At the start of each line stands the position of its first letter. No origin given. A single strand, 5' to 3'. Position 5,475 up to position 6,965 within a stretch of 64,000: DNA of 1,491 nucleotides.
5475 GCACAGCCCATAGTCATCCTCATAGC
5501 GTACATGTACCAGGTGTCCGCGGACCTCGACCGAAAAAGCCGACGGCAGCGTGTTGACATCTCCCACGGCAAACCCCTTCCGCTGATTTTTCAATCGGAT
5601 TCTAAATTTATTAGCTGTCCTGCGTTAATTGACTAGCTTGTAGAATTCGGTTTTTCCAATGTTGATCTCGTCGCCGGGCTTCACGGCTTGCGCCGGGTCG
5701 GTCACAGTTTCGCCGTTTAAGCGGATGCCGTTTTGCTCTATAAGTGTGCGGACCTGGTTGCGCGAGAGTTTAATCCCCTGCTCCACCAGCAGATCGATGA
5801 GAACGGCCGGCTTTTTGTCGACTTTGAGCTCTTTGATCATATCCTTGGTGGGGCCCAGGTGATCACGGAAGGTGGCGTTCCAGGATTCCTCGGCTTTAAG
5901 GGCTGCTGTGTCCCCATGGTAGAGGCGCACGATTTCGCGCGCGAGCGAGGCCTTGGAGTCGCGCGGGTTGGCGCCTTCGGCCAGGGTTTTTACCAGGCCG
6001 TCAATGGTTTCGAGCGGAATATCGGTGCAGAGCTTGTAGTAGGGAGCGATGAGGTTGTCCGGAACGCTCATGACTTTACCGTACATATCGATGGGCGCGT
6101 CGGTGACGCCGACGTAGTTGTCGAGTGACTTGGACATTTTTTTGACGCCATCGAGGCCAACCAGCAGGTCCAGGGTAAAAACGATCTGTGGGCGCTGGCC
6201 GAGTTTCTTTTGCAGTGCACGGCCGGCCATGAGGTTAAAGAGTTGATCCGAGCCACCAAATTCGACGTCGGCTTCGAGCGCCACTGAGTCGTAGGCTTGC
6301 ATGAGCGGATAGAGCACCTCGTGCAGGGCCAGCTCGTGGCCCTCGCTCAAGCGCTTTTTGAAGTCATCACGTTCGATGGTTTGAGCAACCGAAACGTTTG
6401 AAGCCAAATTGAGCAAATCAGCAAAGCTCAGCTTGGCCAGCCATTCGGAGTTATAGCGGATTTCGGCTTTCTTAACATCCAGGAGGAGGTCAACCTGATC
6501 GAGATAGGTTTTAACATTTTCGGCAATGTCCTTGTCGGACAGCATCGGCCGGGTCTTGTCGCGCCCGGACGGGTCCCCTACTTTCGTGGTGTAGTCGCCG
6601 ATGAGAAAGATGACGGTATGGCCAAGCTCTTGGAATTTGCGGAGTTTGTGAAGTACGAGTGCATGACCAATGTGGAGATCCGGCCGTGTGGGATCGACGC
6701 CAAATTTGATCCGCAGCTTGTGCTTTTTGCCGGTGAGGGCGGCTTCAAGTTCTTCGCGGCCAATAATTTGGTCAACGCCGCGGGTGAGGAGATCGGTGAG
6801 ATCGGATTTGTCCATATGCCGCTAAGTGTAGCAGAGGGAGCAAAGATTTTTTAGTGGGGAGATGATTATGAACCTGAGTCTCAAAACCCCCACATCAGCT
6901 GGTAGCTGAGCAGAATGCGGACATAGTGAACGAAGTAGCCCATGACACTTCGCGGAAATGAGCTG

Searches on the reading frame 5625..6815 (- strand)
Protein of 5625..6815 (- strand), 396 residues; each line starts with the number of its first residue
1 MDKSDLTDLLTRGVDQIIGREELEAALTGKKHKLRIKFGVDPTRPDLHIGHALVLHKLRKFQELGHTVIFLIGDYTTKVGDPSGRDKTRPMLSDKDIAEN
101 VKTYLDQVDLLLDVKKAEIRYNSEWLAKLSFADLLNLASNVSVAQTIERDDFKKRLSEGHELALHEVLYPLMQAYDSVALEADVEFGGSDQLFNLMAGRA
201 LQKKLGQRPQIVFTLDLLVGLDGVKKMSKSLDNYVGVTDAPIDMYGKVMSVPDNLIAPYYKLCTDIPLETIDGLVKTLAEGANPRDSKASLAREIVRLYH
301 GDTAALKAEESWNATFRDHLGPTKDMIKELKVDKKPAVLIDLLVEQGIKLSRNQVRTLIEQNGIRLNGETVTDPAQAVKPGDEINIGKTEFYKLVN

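Call 5: search_protein_families(library=pfam, proteins=[window:5625-6815:-], max_evalue=0.01)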
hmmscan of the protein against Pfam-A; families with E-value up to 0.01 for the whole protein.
window:5625-6815:- (396 aa): 5 families
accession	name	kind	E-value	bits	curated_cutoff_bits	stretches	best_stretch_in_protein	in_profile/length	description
PF00579.31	tRNA-synt_1b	-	6.6e-75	252.6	21.1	1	31-316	3-291/292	tRNA synthetases class I (W and Y)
PF01479.30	S4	-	3e-12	46.5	22.8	1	341-384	5-48/48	S4 domain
PF22421.1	SYY_C-terminal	-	4.8e-09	36.4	27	1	328-384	10-66/83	Tyrosine--tRNA ligase SYY-like C-terminal domain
PF25818.1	MTRES1_C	-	0.00033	21.4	27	1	340-385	12-57/103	Mitochondrial transcription rescue factor 1, C-terminal domain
PF16697.10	Yop-YscD_cpl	-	0.007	17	33.2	0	354-391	51-88/94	Inner membrane component of T3SS, cytoplasmic domain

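Call 6: search_protein_families(library=ncbifam, proteins=[window:5625-6815:-], max_evalue=0.01)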
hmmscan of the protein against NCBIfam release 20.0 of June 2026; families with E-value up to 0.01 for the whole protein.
window:5625-6815:- (396 aa): 7 families
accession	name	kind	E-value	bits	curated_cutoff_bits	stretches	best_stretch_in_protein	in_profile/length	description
TIGR00234.1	tyrS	equivalog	1.6e-106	356.8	113.8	1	5-394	6-403/406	tyrosine--tRNA ligase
NF006330.0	PRK08560.1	equivalog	7.4e-26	91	220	1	1-249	1-246/342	tyrosine--tRNA ligase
TIGR00233.1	trpS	equivalog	6e-10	38.9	176.75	1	37-250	6-217/328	tryptophan--tRNA ligase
TIGR03069.1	PS_II_S4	equivalog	5.9e-06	25.6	201.55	1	340-388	186-234/257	photosystem II electron transport protein, Sll1252 family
NF008925.0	PRK12285.1-2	equivalog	0.00034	19.7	451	1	17-233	44-257/365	tryptophan--tRNA ligase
TIGR00478.1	tly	subfamily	0.00076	18.9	185.8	1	340-392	3-55/228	TlyA family rRNA (cytidine-2'-O)-methyltransferase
NF003717.0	PRK05327.1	equivalog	0.0053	16.6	116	1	347-388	102-143/202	30S ribosomal protein S4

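Call 7: find_encoding_contigs(protein=window:5625-6815:-, flank=6000, max_places=10)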
Protein window:5625-6815:- (396 aa): 1 contig read that carries it; 1 place shown.
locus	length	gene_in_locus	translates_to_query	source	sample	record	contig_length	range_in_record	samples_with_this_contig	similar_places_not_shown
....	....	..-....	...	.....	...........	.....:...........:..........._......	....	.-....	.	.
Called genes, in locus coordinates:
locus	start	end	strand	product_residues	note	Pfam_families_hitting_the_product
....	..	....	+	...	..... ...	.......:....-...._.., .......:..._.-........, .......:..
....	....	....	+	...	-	-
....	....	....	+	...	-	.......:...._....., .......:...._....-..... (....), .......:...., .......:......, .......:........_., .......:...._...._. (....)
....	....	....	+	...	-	-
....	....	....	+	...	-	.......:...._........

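Call 11: find_related_loci(query=window:5625-6815:-, collection=genome_contigs, flank=6000)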
Query window:5625-6815:- (396 aa) in genome_contigs; peptide patterns used: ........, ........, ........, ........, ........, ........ (x = any residue, [..] = any of these).
158 stretches matched a pattern; 35 encode a relative of the query (tblastn E <= 1e-3); 35 distinct loci.
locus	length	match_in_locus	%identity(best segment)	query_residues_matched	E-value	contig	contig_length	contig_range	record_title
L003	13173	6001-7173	49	6-396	2e-119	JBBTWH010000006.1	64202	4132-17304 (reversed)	MAG: Patescibacteria group bacterium isolate H41-bin254_1 H41_bin254_1_000000000006, whole genome shotgun sequence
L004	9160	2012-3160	49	9-391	2e-116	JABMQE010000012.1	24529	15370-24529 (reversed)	MAG: Candidatus Falkowbacteria bacterium isolate bin.303 k141_476404, whole genome shotgun sequence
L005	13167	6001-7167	47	10-395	7e-115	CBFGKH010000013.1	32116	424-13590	MAG: candidate division WOR-3 bacterium isolate SZTDM_202207_bins_15.1 genome assembly, contig: NODE_13_length_32116_cov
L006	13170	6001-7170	47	6-395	5e-113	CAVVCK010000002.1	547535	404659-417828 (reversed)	MAG: uncultured bacterium isolate MFD02416.bin.1.123 genome assembly, contig: contig_80056, whole genome shotgun sequenc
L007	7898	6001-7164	47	9-396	3e-113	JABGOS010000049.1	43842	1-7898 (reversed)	MAG: Deltaproteobacteria bacterium isolate co234_bin13 NODE_1749_length_43842_cov_5.525498, whole genome shotgun sequenc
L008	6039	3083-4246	44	4-394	4e-111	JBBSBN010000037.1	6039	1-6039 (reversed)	MAG: Candidatus Saccharimonadia bacterium isolate La6_metabat2.143 La6_metabat2.143_K_477021_L_6039_cov_7.0000, whole ge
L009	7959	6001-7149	46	10-396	8e-110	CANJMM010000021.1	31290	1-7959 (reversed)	MAG: Legionellales bacterium isolate RH-23may17-524 genome assembly, contig: RH-23may17-C10140, whole genome shotgun seq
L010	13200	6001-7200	43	1-394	5e-107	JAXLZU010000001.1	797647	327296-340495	MAG: Candidatus Saccharibacteria bacterium isolate STL-PAT10 C2.14.fa-1, whole genome shotgun sequence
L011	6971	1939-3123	45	5-395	1e-106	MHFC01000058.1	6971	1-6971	MAG: Omnitrophica bacterium GWA2_52_8 gwa2_scaffold_19830, whole genome shotgun sequence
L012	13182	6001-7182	45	3-394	1e-103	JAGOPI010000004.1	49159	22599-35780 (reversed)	Candidatus Babeliales bacterium isolate Gw_Bodden_bin_185 Gw_Bodden_784_length_49159_cov_6.238049, whole genome shotgun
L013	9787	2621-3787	45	9-395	2e-103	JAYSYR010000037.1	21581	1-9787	MAG: Deinococcus sp. isolate GFS_13427 GFS_13427_36, whole genome shotgun sequence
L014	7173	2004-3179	44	9-395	5e-102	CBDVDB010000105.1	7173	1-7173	MAG TPA_asm: uncultured Nitrospinaceae bacterium isolate SRR22302374_concoct_133 genome assembly, contig: ERZ26661914.87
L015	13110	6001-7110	45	1-372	4e-102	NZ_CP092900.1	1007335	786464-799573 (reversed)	Candidatus Comchoanobacter bicostacola strain Comchoano-1 chromosome, complete genome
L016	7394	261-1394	44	10-395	2e-101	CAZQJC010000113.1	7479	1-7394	MAG TPA_asm: uncultured Myxococcales bacterium isolate binchicken_co200_39 genome assembly, contig: k141_405176, whole g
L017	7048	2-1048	46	33-391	6e-100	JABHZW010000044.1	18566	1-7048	MAG: Candidatus Pseudelusimicrobium marinum isolate SI047_bin93 k141_668674, whole genome shotgun sequence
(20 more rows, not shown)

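Call 14: find_homologous_proteins(query=window:5625-6815:-, max_evalue=1e-50)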
Query window:5625-6815:- (396 aa): 7998 proteins with E <= 1e-50 among 8000 candidates; the best 120 are listed.
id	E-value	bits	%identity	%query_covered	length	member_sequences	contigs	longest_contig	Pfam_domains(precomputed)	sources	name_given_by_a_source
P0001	2.8e-228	775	88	100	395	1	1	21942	PF22421.2,PF00579.32,PF01479.31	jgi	jgi:tyrosyl-tRNA synthetase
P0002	3.0e-227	772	88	99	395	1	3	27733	PF22421.2,PF00579.32,PF01479.31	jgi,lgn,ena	-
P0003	1.1e-204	698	80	99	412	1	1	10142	PF22421.2,PF00579.32,PF01479.31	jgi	jgi:tyrosyl-tRNA synthetase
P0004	3.9e-203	693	78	100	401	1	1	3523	PF22421.2,PF00579.32,PF01479.31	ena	-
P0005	1.0e-199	681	78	98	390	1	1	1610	PF22421.2,PF00579.32,PF01479.31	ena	-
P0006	7.8e-197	672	76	100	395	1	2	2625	PF22421.2,PF00579.32,PF01479.31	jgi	jgi:tyrosyl-tRNA synthetase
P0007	3.7e-196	670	78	97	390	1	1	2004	PF22421.2,PF00579.32,PF01479.31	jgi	jgi:tyrosyl-tRNA synthetase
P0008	4.1e-195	666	77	98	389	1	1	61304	PF22421.2,PF00579.32,PF01479.31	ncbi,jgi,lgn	ncbi:MAG TPA: tyrosine--tRNA ligase [Candidatus Saccharimonadia bacterium]|jgi:tyrosyl-tRNA syntheta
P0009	6.0e-195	666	76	98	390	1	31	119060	PF22421.2,PF00579.32,PF01479.31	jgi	jgi:tyrosyl-tRNA synthetase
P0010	2.2e-194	664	76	98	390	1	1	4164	PF22421.2,PF00579.32,PF01479.31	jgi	jgi:tyrosyl-tRNA synthetase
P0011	7.7e-194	662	76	99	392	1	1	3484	PF22421.2,PF00579.32,PF01479.31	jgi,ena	-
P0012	6.4e-193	659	75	98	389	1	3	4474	PF22421.2,PF00579.32,PF01479.31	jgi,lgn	-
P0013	2.2e-192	657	75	98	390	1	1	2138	PF22421.2,PF00579.32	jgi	jgi:tyrosyl-tRNA synthetase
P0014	1.4e-190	651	87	84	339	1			PF00579.32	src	-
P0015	1.7e-190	651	76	98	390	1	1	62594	PF22421.2,PF00579.32,PF01479.31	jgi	jgi:tyrosyl-tRNA synthetase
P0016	1.5e-189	648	75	99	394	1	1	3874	PF22421.2,PF00579.32,PF01479.31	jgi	jgi:tyrosyl-tRNA synthetase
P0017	1.2e-188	645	75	99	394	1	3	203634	PF22421.2,PF00579.32,PF01479.31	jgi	jgi:tyrosyl-tRNA synthetase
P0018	6.3e-187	639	73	99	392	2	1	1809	PF00579.32,PF01479.31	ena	-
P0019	6.6e-187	639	74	98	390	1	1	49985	PF22421.2,PF00579.32,PF01479.31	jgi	jgi:tyrosyl-tRNA synthetase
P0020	1.7e-186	638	74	99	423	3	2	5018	PF22421.2,PF00579.32,PF01479.31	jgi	jgi:tyrosyl-tRNA synthetase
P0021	5.3e-186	636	74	98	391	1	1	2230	PF22421.2,PF00579.32,PF01479.31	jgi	jgi:tyrosyl-tRNA synthetase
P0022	1.5e-185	635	73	98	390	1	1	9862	PF00579.32,PF01479.31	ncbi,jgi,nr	ncbi:MAG: tyrS [Candidatus Saccharibacteria bacterium]|jgi:tyrosyl-tRNA synthetase|nr:tyrS [Candidat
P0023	1.7e-185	635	74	98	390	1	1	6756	PF22421.2,PF00579.32,PF01479.31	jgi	-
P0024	2.8e-185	634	73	98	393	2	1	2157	PF22421.2,PF00579.32,PF01479.31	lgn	-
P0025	3.6e-185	634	74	98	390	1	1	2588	PF22421.2,PF00579.32,PF01479.31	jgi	-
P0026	4.2e-185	633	74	98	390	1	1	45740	PF22421.2,PF00579.32,PF01479.31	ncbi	-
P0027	7.9e-185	632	74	98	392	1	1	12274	PF22421.2,PF00579.32,PF01479.31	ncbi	-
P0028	1.2e-184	632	73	98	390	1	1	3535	PF00579.32,PF01479.31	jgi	jgi:tyrosyl-tRNA synthetase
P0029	4.1e-184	630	73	98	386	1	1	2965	PF00579.32,PF01479.31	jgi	jgi:tyrosyl-tRNA synthetase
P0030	6.8e-184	629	73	98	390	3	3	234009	PF22421.2,PF00579.32,PF01479.31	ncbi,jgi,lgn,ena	-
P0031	1.3e-183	628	72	98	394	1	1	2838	PF00579.32,PF01479.31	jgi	jgi:tyrosyl-tRNA synthetase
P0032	2.0e-183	628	73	98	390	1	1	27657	PF22421.2,PF00579.32,PF01479.31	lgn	-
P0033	2.3e-183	628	72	98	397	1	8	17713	PF00579.32,PF01479.31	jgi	jgi:tyrosyl-tRNA synthetase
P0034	2.4e-183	628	72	98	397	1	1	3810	PF00579.32,PF01479.31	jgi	jgi:tyrosyl-tRNA synthetase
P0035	4.6e-183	627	71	100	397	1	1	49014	PF22421.2,PF00579.32,PF01479.31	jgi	jgi:tyrosyl-tRNA synthetase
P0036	5.1e-183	626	73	98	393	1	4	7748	PF22421.2,PF00579.32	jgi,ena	-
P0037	5.7e-183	626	73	98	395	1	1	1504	PF22421.2,PF00579.32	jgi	-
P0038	6.1e-183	626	73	98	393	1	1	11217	PF00579.32,PF01479.31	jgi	jgi:tyrosyl-tRNA synthetase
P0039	6.5e-182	623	72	98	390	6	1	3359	PF22421.2,PF00579.32,PF01479.31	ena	-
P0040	9.6e-182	622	71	98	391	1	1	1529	PF22421.2,PF00579.32,PF01479.31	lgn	-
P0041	1.7e-181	621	72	98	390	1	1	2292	PF22421.2,PF00579.32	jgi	jgi:tyrosyl-tRNA synthetase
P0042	1.9e-181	621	71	98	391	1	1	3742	PF22421.2,PF00579.32,PF01479.31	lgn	-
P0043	2.1e-181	621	71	98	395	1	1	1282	PF22421.2,PF00579.32,PF01479.31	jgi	jgi:tyrosyl-tRNA synthetase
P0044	3.8e-181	620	72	98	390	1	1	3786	PF22421.2,PF00579.32,PF01479.31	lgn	-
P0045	4.9e-181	620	73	98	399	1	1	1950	PF22421.2,PF00579.32,PF01479.31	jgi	jgi:tyrosyl-tRNA synthetase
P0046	5.4e-181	620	72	98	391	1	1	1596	PF00579.32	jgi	jgi:tyrosyl-tRNA synthetase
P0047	2.8e-180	617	72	98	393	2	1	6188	PF00579.32,PF01479.31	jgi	jgi:tyrosyl-tRNA synthetase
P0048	3.2e-180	617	71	98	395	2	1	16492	PF22421.2,PF00579.32,PF01479.31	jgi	jgi:tyrosyl-tRNA synthetase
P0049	3.3e-180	617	72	99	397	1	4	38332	PF00579.32,PF01479.31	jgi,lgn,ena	-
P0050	3.3e-180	617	72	98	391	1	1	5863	PF00579.32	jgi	jgi:tyrosyl-tRNA synthetase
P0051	1.3e-179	615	71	98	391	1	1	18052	PF22421.2,PF00579.32,PF01479.31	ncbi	-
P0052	1.9e-179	615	71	98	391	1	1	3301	PF22421.2,PF00579.32,PF01479.31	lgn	-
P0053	2.4e-179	614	71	98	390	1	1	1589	PF22421.2,PF00579.32,PF01479.31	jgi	jgi:tyrosyl-tRNA synthetase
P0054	4.6e-179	613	71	98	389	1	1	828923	PF22421.2,PF00579.32,PF01479.31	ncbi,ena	-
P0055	6.3e-179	613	73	98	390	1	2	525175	PF22421.2,PF00579.32,PF01479.31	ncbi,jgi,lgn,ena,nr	ncbi:MAG TPA: tyrosine--tRNA ligase [Candidatus Saccharimonadia bacterium]|nr:tyrosine--tRNA ligase 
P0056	3.7e-178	610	72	98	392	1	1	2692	PF22421.2,PF00579.32,PF01479.31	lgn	-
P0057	1.8e-177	608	73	98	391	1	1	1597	PF00579.32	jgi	jgi:tyrosyl-tRNA synthetase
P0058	1.8e-177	608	72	98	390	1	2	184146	PF22421.2,PF00579.32,PF01479.31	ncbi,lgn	-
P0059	2.9e-177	608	72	98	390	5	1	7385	PF22421.2,PF00579.32,PF01479.31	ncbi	ncbi:MAG: tyrosine--tRNA ligase [Candidatus Saccharibacteria bacterium]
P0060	4.3e-177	607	72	98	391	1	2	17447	PF00579.32,PF01479.31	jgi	jgi:tyrosyl-tRNA synthetase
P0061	4.5e-177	607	72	99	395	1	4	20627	PF22421.2,PF00579.32,PF01479.31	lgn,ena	-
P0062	5.2e-177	607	74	93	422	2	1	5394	PF22421.2,PF00579.32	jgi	jgi:tyrosyl-tRNA synthetase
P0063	7.3e-177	606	70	98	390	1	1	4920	PF00579.32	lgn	-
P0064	7.5e-177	606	70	98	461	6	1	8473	PF00579.32,PF01479.31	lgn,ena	-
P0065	1.3e-176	605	70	98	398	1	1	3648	PF22421.2,PF00579.32,PF01479.31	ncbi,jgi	-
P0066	2.9e-176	604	71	99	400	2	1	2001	PF00579.32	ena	-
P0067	4.3e-176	604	68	99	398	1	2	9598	PF00579.32,PF01479.31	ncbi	-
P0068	4.9e-176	603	70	98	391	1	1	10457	PF22421.2,PF00579.32,PF01479.31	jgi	jgi:tyrosyl-tRNA synthetase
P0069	4.9e-176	603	70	98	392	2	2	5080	PF00579.32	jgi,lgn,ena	-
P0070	9.0e-176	603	71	98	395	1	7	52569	PF22421.2,PF00579.32,PF01479.31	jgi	jgi:tyrosyl-tRNA synthetase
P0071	2.2e-175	601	71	98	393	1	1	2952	PF00579.32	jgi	jgi:tyrosyl-tRNA synthetase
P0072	2.6e-175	601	70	98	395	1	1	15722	PF22421.2,PF00579.32,PF01479.31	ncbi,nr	ncbi:MAG TPA: tyrosine--tRNA ligase [Candidatus Saccharimonadia bacterium]|nr:tyrosine--tRNA ligase 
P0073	2.6e-175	601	69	98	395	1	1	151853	PF22421.2,PF00579.32,PF01479.31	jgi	jgi:tyrosyl-tRNA synthetase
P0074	4.7e-175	600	70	98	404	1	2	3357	PF22421.2,PF00579.32,PF01479.31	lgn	-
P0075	6.4e-175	600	70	98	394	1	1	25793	PF00579.32,PF01479.31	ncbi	-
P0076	3.3e-174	597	71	98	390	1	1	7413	PF22421.2,PF00579.32,PF01479.31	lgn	-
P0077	3.5e-174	597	69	99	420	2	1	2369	PF00579.32,PF01479.31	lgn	-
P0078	5.2e-174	597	69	98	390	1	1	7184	PF22421.2,PF00579.32,PF01479.31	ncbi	-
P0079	1.2e-173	596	68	98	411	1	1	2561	PF22421.2,PF00579.32,PF01479.31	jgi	-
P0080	1.9e-173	595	71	98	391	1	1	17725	PF00579.32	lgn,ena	-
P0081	3.3e-173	594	70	99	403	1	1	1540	PF22421.2,PF00579.32,PF01479.31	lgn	-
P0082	3.7e-173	594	69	98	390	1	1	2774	PF22421.2,PF00579.32,PF01479.31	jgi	jgi:tyrosyl-tRNA synthetase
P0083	4.1e-173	594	70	99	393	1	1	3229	PF22421.2,PF00579.32,PF01479.31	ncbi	-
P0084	1.0e-172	593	69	98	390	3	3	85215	PF22421.2,PF00579.32,PF01479.31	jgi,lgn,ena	-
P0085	1.3e-172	592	70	98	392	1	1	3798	PF00579.32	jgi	jgi:tyrosyl-tRNA synthetase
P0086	2.1e-172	592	71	98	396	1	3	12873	PF22421.2,PF00579.32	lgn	-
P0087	2.8e-172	591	70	98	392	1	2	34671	PF22421.2,PF00579.32,PF01479.31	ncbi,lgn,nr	ncbi:MAG TPA: tyrosine--tRNA ligase [Candidatus Saccharimonadia bacterium]|nr:tyrosine--tRNA ligase 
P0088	2.9e-172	591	69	98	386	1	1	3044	PF22421.2,PF00579.32,PF01479.31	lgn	-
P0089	3.4e-172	591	68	98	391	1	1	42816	PF00579.32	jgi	jgi:tyrosyl-tRNA synthetase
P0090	5.6e-172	590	69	98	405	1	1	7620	PF22421.2,PF00579.32,PF01479.31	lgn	-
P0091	6.5e-172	590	70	98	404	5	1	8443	PF22421.2,PF00579.32,PF01479.31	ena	-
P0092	8.3e-172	590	72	98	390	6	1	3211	PF00579.32,PF01479.31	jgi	jgi:tyrosyl-tRNA synthetase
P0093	8.5e-172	590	69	99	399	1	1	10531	PF22421.2,PF00579.32,PF01479.31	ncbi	-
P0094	8.9e-172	589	70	98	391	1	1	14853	PF22421.2,PF00579.32,PF01479.31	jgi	jgi:tyrosyl-tRNA synthetase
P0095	9.3e-172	589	70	98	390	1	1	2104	PF22421.2,PF00579.32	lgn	-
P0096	2.1e-171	588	68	98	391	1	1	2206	PF00579.32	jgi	jgi:tyrosyl-tRNA synthetase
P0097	2.5e-170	585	69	98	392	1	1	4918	PF00579.32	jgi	jgi:tyrosyl-tRNA synthetase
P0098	4.0e-170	584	68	98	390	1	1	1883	PF22421.2,PF00579.32,PF01479.31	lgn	-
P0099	1.2e-169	582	65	98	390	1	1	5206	PF00579.32,PF01479.31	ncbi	-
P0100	1.3e-169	582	70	98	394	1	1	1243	PF22421.2,PF00579.32,PF01479.31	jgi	jgi:tyrosyl-tRNA synthetase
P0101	1.5e-169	582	70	98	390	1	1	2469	PF00579.32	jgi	jgi:tyrosyl-tRNA synthetase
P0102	1.7e-169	582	67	98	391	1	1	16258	PF00579.32,PF01479.31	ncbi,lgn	-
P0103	5.0e-169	580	69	99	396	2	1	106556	PF00579.32,PF01479.31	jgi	jgi:tyrosyl-tRNA synthetase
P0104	1.8e-168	579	68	98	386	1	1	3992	PF22421.2,PF00579.32,PF01479.31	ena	-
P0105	2.5e-168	578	68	98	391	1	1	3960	PF22421.2,PF00579.32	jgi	-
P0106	2.6e-168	578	70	98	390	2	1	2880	PF00579.32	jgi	jgi:tyrosyl-tRNA synthetase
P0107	3.4e-168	578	69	98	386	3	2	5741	PF22421.2,PF00579.32,PF01479.31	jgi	jgi:tyrosyl-tRNA synthetase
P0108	3.8e-168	578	69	98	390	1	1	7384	PF22421.2,PF00579.32,PF01479.31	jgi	jgi:tyrosyl-tRNA synthetase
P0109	4.1e-168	577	69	98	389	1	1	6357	PF00579.32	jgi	jgi:tyrosyl-tRNA synthetase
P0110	4.6e-168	577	70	98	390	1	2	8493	PF00579.32,PF01479.31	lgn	-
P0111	1.2e-167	576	69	98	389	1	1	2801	PF22421.2,PF00579.32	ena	-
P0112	1.6e-167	575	67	98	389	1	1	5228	PF22421.2,PF00579.32,PF01479.31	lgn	-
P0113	1.8e-167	575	68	98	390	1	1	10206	PF22421.2,PF00579.32,PF01479.31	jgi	jgi:tyrosyl-tRNA synthetase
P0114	3.0e-167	575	69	98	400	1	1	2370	PF00579.32,PF01479.31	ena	-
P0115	3.6e-167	574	69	98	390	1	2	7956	PF00579.32,PF01479.31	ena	-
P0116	3.9e-167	574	68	98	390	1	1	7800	PF00579.32,PF01479.31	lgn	-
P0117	7.2e-167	573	68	98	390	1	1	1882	PF22421.2,PF00579.32,PF01479.31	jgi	-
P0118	9.9e-167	573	69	98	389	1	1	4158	PF00579.32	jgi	jgi:tyrosyl-tRNA synthetase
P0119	1.2e-166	573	67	98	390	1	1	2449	PF22421.2,PF00579.32,PF01479.31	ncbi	-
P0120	1.5e-166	572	67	98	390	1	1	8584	PF22421.2,PF00579.32,PF01479.31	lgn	-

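Call 16: find_encoding_contigs(protein=P0001, flank=5000, max_places=4)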
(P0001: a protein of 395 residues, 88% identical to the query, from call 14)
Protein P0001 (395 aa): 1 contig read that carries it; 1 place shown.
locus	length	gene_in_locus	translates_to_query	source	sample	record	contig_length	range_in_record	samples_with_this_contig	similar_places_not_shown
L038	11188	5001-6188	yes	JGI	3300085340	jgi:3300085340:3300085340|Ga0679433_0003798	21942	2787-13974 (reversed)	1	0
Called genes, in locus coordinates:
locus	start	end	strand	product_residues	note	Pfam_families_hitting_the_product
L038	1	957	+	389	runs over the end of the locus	PF01850:PIN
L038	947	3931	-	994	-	PF00912:Transgly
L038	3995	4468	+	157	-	-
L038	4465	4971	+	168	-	PF00293:NUDIX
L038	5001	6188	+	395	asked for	PF00579:tRNA-synt_1b, PF22421:SYY_C-terminal, PF01479:S4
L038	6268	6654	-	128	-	-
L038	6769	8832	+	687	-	PF17191:RecG_wedge, PF01336:tRNA_anti-codon (weak), PF00270:DEAD, PF04851:ResIII, PF00271:Helicase_C, PF19833:RecG_dom3_C (weak)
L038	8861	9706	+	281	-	-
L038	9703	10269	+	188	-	PF03602:Cons_hypoth95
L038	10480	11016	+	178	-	-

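Call 17: find_encoding_contigs(protein=P0002, flank=5000, max_places=4)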
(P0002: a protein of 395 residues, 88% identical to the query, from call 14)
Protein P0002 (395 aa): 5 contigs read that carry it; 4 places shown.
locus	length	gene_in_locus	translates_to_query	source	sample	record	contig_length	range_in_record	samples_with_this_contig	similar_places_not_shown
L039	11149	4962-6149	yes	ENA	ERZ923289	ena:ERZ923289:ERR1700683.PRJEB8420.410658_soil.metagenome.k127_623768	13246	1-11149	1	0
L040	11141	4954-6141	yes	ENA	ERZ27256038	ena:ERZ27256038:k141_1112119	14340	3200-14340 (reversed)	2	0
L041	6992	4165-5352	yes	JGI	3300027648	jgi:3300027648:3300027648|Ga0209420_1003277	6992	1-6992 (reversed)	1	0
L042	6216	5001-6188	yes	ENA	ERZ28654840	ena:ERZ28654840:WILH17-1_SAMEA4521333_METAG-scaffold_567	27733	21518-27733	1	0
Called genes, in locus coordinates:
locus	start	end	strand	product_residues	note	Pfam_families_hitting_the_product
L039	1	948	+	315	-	?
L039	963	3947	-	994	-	PF00912:Transgly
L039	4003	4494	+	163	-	-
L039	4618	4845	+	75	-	-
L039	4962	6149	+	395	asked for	PF00579:tRNA-synt_1b, PF22421:SYY_C-terminal, PF01479:S4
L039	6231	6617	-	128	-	-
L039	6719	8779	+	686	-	PF17191:RecG_wedge, PF01336:tRNA_anti-codon, PF00270:DEAD, PF04851:ResIII, PF00271:Helicase_C, PF19833:RecG_dom3_C (weak)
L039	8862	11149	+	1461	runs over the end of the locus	?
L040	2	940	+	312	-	?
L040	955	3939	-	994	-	PF00912:Transgly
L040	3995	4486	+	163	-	-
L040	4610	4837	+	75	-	-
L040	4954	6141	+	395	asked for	PF00579:tRNA-synt_1b, PF22421:SYY_C-terminal, PF01479:S4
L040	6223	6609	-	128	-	-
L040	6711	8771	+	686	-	PF17191:RecG_wedge, PF01336:tRNA_anti-codon, PF00270:DEAD, PF04851:ResIII, PF00271:Helicase_C, PF19833:RecG_dom3_C (weak)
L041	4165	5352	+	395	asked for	PF00579:tRNA-synt_1b, PF22421:SYY_C-terminal, PF01479:S4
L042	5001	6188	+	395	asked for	PF00579:tRNA-synt_1b, PF22421:SYY_C-terminal, PF01479:S4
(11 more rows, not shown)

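Call 18: find_encoding_contigs(protein=P0003, flank=5000, max_places=4)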
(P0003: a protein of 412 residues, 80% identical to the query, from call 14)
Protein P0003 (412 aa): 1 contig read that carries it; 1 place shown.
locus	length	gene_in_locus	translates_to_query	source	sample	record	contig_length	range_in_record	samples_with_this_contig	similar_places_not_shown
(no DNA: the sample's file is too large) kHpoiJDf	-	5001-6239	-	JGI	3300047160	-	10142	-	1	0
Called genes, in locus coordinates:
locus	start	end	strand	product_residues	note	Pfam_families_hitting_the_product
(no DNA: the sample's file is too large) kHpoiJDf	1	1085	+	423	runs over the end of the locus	PF27675:YCF81_N, PF01850:PIN (weak)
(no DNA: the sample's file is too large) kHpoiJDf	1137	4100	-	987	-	PF00912:Transgly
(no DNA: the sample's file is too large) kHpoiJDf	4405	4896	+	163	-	PF10901:DUF2690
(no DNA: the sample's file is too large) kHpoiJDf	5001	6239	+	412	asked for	PF00579:tRNA-synt_1b, PF22421:SYY_C-terminal, PF01479:S4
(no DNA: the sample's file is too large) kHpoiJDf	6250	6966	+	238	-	-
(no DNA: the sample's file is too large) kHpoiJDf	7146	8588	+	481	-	?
